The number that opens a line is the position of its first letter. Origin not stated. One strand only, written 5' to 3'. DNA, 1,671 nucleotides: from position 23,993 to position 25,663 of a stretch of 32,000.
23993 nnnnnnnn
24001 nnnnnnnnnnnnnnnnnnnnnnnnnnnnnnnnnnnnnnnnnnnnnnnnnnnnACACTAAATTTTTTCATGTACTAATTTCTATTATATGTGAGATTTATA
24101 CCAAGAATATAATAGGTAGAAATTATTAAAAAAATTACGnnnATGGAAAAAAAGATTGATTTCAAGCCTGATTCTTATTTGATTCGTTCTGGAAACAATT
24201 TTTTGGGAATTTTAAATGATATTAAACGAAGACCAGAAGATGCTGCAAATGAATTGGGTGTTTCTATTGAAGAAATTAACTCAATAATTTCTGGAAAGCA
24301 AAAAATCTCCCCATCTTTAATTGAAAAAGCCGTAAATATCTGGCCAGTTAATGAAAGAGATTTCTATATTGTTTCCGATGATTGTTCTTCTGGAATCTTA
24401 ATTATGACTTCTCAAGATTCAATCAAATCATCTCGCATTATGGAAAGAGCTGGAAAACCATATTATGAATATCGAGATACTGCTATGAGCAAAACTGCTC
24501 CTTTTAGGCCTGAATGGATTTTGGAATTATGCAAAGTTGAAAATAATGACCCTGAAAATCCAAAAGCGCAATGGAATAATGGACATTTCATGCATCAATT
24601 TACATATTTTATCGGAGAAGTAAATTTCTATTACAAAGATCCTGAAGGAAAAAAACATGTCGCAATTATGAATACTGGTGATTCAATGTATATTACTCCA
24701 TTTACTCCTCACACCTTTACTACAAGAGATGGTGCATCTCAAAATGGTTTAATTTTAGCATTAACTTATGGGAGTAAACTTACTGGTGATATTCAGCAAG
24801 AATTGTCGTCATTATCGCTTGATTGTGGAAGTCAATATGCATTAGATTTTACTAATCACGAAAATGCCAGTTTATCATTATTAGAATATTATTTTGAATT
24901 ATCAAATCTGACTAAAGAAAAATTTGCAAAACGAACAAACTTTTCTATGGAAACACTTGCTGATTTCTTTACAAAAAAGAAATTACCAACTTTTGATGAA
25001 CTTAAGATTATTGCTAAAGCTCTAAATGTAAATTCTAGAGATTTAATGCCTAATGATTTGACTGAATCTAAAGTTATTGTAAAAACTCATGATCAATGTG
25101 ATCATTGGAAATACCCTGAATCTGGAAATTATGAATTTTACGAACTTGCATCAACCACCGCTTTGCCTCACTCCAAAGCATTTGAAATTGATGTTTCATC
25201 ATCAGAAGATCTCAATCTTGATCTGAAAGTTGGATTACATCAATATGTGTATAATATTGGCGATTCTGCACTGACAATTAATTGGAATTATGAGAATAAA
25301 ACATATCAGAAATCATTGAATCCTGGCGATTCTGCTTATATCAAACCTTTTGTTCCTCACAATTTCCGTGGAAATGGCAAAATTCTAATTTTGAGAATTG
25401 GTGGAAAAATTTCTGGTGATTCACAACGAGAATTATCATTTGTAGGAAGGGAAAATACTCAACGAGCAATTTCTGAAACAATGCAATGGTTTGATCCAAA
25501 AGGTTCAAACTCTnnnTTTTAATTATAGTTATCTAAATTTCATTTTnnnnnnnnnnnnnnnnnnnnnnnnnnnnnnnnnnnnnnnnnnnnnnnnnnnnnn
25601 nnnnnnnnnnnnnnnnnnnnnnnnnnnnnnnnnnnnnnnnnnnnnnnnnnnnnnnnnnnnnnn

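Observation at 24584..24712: The oxygenase carries the 2-His-1-Gln triad and the Phe162/Ile184 pair that separate MPnS from HEPD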

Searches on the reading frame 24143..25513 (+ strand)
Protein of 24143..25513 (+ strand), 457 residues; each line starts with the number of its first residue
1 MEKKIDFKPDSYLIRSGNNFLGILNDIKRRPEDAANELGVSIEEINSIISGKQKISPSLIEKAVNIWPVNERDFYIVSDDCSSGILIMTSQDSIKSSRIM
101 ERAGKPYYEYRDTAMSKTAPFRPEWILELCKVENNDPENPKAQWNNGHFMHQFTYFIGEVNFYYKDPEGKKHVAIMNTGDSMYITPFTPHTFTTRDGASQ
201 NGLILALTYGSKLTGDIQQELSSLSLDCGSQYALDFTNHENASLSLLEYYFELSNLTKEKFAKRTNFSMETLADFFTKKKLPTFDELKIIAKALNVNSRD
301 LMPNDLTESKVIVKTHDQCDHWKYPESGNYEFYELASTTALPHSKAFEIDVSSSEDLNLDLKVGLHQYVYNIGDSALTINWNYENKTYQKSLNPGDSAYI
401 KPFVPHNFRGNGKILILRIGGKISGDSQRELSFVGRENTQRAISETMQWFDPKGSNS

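Call 5: search_solved_structures(query=window:24143-25513:+, max_evalue=0.001, show_alignments=4)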
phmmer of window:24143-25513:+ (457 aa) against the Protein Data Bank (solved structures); distinct sequences matched with E-value up to 0.001: 8.
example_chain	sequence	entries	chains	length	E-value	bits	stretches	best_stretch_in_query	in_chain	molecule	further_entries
6b9s_A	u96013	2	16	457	0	1049.8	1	1-457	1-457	Methylphosphonate synthase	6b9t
6b9r_A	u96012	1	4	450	3.4e-85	289.9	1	23-449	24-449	Hydroxyethylphosphonate dioxygenase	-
4j1x_A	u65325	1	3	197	4.4e-07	32.5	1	81-204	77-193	Epoxidase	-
1zz6_A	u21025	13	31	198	4.5e-07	32.4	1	81-204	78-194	Hydroxypropylphosphonic Acid Epoxidase | Hydroxyprophylphosphonic Acid Epoxidase | EPOXIDASE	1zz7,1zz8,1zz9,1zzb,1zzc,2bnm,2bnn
5u55_A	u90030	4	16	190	3.2e-06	29.6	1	77-210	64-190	(S)-2-hydroxypropylphosphonic acid epoxidase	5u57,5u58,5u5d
3g7d_A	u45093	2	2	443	0.00011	24.5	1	178-424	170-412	PhpD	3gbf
4yar_A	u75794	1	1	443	0.00012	24.4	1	178-424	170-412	2-hydroxyethylphosphonate dioxygenase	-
3rzz_A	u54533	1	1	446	0.00016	24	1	178-424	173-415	Hydroxyethylphoshphonate Dioxygenase (PhpD)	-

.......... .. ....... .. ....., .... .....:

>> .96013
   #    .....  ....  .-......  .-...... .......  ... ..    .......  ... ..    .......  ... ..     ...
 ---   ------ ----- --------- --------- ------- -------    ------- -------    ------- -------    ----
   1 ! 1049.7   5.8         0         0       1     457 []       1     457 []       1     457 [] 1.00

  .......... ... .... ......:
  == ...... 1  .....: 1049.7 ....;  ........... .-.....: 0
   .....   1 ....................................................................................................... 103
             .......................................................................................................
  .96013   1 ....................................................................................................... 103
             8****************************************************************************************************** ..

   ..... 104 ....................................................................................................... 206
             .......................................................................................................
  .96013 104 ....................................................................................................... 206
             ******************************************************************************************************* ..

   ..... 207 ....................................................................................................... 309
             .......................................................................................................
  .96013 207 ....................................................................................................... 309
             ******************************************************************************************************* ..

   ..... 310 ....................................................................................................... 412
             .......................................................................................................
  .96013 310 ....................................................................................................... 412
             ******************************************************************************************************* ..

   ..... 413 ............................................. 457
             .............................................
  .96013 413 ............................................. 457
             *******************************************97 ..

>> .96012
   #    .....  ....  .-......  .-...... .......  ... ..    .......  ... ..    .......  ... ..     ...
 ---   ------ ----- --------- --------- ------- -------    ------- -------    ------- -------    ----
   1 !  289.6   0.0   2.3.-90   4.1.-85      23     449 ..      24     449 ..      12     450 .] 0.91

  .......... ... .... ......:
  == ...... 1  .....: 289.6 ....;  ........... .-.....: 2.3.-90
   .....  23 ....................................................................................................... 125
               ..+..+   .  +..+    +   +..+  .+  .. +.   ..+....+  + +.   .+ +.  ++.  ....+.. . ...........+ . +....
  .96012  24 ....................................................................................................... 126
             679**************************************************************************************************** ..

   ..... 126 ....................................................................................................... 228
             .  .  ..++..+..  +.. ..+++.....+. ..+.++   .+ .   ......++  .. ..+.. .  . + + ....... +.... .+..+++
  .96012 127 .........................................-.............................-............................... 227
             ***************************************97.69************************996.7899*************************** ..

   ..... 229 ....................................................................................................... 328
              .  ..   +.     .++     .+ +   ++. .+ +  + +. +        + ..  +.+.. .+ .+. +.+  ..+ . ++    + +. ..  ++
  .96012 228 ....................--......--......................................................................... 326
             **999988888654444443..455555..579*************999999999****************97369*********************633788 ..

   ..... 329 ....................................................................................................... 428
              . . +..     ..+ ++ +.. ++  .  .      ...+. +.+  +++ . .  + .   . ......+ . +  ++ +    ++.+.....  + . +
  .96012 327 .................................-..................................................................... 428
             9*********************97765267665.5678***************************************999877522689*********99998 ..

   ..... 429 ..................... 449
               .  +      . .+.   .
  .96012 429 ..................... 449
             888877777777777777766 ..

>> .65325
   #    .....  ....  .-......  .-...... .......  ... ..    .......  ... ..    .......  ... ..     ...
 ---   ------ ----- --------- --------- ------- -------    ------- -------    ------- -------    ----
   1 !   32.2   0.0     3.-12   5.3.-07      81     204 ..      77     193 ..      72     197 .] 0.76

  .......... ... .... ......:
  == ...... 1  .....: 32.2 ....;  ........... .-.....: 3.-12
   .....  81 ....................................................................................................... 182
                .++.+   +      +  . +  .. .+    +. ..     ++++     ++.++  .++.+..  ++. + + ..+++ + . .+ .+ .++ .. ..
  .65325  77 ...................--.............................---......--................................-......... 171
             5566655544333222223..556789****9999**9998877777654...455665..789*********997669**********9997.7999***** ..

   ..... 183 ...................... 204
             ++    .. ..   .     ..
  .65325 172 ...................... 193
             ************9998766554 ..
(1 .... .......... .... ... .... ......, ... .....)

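Call 6: search_protein_families(library=ncbifam, proteins=[window:24143-25513:+], max_evalue=0.01)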
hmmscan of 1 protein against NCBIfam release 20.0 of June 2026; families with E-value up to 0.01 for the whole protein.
window:24143-25513:+ (457 aa): 3 families
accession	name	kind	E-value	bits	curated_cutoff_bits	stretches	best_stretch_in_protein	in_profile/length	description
NF041951.1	phage_RstR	subfamily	0.00071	19.8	80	1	254-305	14-65/108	RstR family transcriptional repressor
NF010465.0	PRK13890.1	equivalog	0.001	19.2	96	1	254-347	17-104/121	conjugal transfer protein TrbA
NF038310.1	lysogeny_AimR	equivalog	0.0022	17.1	70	0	252-296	6-50/365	AimR family lysis-lysogeny pheromone receptor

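Call 7: search_protein_families(library=pfam, proteins=[window:24143-25513:+], max_evalue=0.01)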
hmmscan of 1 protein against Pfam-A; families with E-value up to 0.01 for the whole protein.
window:24143-25513:+ (457 aa): 5 families
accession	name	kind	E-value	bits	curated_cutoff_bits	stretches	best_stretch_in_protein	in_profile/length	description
PF01381.28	HTH_3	-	4.9e-12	46.1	23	1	249-300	3-54/55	Helix-turn-helix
PF07883.17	Cupin_2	-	3.9e-06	26.9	27.2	0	390-412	38-60/70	Cupin domain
PF13560.12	HTH_31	-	7.5e-06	26.6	27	0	254-301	13-60/64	Helix-turn-helix domain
PF13443.12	HTH_26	-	9.2e-05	23.1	22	1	254-302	9-58/63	Cro/C1-type HTH DNA-binding domain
PF12844.13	HTH_19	-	0.0093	16.3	30.2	0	255-302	12-59/64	Helix-turn-helix domain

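Call 20: find_homologous_proteins(query=window:24143-25513:+, max_evalue=0.001)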
Query window:24143-25513:+ (457 aa): 2113 proteins with E <= 0.001 among 7299 candidates; the best 120 are listed.
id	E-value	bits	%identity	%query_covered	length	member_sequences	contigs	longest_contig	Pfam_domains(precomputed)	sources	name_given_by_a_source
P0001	0.0e+0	1050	100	100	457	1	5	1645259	PF07883.18,PF01381.29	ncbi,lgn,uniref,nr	ncbi:methylphosphonate synthase [Nitrosopumilus maritimus]|uniref:Methylphosphonate synthase n=1 Tax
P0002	3.9e-248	842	80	98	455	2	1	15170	PF01381.29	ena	-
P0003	2.1e-246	836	79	98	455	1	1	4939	PF01381.29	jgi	-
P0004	1.2e-242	824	78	98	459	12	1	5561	PF07883.18,PF01381.29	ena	-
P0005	1.1e-241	821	79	98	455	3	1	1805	PF07883.18,PF01381.29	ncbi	-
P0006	2.0e-240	816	77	100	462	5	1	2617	PF07883.18,PF01381.29,PF13560.13,PF13443.13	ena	-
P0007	1.4e-239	814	78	98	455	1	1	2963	PF01381.29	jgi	jgi:transcriptional regulator with XRE-family HTH domain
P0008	6.5e-238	808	76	100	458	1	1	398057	PF01381.29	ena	-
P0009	9.2e-237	804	76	100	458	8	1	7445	PF01381.29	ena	-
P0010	2.6e-235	800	74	100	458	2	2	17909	PF07883.18,PF01381.29,PF13560.13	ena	-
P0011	2.9e-233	793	75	100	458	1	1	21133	PF01381.29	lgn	-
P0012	2.4e-232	790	75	100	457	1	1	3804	PF01381.29,PF13560.13,PF13443.13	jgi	-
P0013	4.3e-232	789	74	100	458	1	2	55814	PF07883.18,PF01381.29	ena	-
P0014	7.7e-231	785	73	100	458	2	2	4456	PF12844.14,PF07883.18,PF01381.29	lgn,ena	-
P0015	5.9e-230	782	75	97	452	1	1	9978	PF07883.18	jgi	jgi:transcriptional regulator with XRE-family HTH domain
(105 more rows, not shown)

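Call 33: search_protein_representatives(protein=window:24143-25513:+)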
Query: 457 residues. Proteins with E-value up to 0.001 (for the whole library): 536; up to 1e-10: 358; up to 1e-30: 199. The best 150 are listed.
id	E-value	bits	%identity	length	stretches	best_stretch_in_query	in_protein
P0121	9.7e-172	588.4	58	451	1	15-456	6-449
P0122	1.6e-171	587.6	60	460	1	14-456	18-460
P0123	3.5e-140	484.3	50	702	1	15-455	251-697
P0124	3.0e-129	448.3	50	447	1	12-456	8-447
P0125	7.0e-128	443.8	48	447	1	17-456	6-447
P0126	1.3e-127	442.9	48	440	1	17-456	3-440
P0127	1.1e-126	439.9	50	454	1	10-451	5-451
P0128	6.5e-120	417.5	47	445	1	17-455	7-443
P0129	1.1e-116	406.9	45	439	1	13-455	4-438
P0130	1.0e-113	397.2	44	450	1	15-456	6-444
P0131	6.7e-112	391.1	46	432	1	19-453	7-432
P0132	1.5e-111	390.0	48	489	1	20-456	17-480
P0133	2.3e-108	379.5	43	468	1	9-455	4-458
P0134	4.6e-108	378.5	42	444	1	14-450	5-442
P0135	5.2e-107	375.0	50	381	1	100-456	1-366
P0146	8.6e-82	291.9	40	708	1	17-451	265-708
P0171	7.7e-71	255.8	36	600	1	10-450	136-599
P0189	4.6e-66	240.1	36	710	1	17-450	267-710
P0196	4.3e-64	233.6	34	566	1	19-450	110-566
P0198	9.3e-64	232.5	35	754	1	18-450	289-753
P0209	2.7e-60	221.1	37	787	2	17-409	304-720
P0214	2.3e-58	214.7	33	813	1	12-454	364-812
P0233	4.3e-53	197.3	38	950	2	12-219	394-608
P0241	1.3e-47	179.3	35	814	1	12-408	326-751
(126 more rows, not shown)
